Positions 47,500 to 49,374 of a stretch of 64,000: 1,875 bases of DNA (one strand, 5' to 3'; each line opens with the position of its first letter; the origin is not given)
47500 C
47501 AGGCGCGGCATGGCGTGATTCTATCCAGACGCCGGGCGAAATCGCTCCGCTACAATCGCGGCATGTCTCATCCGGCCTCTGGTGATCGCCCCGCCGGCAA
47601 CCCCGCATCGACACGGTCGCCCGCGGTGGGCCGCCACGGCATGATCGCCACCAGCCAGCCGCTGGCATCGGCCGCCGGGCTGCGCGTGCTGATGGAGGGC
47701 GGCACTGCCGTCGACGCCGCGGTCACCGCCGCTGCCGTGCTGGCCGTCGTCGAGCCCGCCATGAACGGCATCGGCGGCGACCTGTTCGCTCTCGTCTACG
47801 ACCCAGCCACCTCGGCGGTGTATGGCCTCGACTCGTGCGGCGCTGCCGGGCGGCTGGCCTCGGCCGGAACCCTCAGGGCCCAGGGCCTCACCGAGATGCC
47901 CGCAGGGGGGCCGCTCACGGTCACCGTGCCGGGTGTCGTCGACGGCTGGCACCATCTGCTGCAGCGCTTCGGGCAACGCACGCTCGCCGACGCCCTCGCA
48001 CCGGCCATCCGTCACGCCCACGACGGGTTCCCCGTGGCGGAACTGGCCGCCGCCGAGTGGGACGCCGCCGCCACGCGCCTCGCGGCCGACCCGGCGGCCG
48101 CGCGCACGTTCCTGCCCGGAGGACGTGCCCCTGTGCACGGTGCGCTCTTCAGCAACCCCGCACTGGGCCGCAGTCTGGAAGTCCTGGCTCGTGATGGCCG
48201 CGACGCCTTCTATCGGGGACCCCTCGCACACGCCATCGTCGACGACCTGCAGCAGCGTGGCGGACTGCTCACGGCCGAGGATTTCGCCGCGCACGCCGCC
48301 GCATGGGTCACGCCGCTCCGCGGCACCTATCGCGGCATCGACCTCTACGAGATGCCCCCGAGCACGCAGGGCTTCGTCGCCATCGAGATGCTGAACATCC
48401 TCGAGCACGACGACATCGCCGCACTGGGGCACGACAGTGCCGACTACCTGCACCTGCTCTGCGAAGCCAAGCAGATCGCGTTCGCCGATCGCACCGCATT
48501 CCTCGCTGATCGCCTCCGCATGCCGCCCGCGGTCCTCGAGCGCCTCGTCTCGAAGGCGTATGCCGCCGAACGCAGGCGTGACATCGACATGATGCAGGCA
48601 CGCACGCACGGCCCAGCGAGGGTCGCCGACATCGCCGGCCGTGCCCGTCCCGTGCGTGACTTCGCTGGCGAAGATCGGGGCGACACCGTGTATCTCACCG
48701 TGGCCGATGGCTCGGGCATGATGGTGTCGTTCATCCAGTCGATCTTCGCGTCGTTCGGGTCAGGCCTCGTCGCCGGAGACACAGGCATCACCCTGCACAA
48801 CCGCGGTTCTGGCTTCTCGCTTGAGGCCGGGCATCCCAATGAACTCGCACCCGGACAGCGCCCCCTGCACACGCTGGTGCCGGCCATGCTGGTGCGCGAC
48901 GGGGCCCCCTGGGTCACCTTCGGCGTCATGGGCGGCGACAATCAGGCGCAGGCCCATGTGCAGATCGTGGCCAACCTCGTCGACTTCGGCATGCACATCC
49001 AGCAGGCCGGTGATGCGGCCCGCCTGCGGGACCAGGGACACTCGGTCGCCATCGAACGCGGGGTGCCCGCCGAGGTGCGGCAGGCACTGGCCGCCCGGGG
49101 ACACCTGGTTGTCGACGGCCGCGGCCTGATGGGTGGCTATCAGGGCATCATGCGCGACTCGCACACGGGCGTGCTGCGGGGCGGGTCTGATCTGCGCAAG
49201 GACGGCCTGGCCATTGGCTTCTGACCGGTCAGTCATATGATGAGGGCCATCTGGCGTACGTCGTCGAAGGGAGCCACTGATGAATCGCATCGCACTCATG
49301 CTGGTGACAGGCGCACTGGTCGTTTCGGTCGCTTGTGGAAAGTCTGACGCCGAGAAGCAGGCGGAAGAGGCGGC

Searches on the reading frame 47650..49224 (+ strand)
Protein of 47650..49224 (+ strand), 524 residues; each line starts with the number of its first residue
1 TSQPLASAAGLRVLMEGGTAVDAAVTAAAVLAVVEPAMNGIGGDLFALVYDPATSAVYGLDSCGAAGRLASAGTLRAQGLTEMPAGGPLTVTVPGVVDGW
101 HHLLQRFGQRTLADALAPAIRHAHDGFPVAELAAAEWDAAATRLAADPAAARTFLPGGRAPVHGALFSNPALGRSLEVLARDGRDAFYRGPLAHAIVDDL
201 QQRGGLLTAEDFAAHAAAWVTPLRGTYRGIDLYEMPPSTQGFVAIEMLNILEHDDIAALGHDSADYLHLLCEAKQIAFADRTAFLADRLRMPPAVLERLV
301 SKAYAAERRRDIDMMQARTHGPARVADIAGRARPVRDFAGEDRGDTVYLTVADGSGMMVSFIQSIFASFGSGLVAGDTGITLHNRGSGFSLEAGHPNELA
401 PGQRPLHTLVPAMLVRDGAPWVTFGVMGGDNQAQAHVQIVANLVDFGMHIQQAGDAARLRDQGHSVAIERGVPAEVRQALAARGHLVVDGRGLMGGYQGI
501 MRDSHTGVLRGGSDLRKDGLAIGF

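Call 72: search_protein_families(library=pfam, proteins=[window:47650-49224:+], max_evalue=0.00001)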
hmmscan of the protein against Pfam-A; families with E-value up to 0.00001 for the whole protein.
window:47650-49224:+ (524 aa): 1 family
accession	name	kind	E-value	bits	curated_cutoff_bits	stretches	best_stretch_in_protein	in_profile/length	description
PF01019.26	G_glu_transpept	-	4.8e-148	494.6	27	1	12-519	2-512/512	Gamma-glutamyltranspeptidase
